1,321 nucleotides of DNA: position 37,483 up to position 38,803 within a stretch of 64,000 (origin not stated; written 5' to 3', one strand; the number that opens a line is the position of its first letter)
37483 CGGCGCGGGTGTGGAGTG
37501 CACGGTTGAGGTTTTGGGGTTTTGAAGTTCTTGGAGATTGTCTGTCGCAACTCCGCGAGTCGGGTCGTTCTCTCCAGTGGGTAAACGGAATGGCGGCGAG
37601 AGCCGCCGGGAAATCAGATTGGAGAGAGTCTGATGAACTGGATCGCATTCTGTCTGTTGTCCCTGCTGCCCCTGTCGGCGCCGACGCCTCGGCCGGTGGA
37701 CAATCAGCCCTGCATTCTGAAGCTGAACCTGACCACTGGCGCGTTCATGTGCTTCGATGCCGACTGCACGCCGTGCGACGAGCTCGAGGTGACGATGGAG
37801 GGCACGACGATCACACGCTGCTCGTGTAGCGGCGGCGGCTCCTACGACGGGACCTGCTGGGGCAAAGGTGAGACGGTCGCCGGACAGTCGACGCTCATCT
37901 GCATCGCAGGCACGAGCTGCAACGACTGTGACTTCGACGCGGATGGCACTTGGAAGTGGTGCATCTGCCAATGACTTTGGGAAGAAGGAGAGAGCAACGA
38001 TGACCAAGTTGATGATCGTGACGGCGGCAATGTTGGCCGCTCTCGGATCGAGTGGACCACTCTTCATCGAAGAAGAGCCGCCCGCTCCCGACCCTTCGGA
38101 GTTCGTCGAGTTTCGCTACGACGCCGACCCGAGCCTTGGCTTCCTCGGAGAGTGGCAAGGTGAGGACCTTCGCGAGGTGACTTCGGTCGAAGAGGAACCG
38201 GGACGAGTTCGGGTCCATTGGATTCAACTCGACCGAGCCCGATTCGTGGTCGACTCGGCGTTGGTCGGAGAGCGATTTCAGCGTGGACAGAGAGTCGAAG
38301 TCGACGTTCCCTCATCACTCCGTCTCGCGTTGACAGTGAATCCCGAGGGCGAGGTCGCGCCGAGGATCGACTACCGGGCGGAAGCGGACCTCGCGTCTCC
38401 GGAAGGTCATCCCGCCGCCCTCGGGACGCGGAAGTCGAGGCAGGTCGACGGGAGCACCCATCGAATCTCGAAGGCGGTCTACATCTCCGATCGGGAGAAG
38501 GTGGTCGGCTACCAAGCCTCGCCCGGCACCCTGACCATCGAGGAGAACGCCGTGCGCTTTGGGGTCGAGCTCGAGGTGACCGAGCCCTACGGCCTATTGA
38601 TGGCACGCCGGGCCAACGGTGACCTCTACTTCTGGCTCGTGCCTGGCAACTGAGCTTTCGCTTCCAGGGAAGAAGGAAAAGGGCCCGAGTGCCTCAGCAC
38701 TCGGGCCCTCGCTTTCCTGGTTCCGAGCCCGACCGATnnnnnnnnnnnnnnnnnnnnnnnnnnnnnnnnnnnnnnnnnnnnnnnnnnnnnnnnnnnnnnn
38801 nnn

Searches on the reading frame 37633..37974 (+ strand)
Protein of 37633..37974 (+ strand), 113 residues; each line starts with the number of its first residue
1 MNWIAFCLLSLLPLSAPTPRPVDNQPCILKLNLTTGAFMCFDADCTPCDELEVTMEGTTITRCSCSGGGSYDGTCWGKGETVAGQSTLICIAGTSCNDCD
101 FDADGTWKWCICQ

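Call 3: search_protein_families(library=pfam, proteins=[window:37633-37974:+], max_evalue=0.1)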
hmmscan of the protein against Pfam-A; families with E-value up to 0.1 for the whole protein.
window:37633-37974:+ (113 aa): 0 families

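Call 4: search_protein_families(library=ncbifam, proteins=[window:37633-37974:+], max_evalue=0.1)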
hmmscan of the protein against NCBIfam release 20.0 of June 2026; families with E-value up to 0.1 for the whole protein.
window:37633-37974:+ (113 aa): 0 families

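Call 96: search_solved_structures(query=window:37633-37971:+, max_evalue=1)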
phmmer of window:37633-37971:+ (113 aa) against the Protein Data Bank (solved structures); distinct sequences matched with E-value up to 1: 4.
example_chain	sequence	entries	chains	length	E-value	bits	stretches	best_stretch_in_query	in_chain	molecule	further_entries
21au_C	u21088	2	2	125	0.089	16.2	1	42-92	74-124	BD70-4017 heavy chain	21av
5t33_H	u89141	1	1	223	0.37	14.2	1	56-86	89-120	CAP257-RH1 heavy chain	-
9m7v_H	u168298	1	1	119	0.74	13.2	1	53-83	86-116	The heavy chain of Fab CT11F9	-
2jor_A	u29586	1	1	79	0.89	13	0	49-106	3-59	Fibrinogen alpha chain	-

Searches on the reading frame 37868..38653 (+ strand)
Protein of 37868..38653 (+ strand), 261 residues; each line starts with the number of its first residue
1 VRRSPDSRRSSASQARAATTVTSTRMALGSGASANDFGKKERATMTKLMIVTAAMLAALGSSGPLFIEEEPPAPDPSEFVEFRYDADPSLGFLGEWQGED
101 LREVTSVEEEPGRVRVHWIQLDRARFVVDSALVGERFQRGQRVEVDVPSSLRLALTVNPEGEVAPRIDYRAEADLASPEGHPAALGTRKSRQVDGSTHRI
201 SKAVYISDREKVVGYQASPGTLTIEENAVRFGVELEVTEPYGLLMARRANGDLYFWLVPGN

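Call 3: search_protein_families(library=pfam, proteins=[window:37868-38653:+], max_evalue=0.1)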
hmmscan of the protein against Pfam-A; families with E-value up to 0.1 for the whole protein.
window:37868-38653:+ (261 aa): 0 families

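Call 4: search_protein_families(library=ncbifam, proteins=[window:37868-38653:+], max_evalue=0.1)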
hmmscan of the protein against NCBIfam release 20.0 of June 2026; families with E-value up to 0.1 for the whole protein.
window:37868-38653:+ (261 aa): 0 families

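Call 95: search_solved_structures(query=window:38000-38650:+, max_evalue=1)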
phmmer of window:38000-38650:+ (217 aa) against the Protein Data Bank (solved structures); distinct sequences matched with E-value up to 1: 0.

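Call 106: find_related_loci(query=A7, collection=metagenome_contigs, flank=10000)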
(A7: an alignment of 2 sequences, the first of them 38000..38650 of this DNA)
Query A7 (217 aa) in metagenome_contigs; peptide patterns used: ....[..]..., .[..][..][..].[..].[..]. (x = any residue, [..] = any of these).
235 stretches matched a pattern, but none encodes a relative of the query by tblastn (E <= 1e-3).
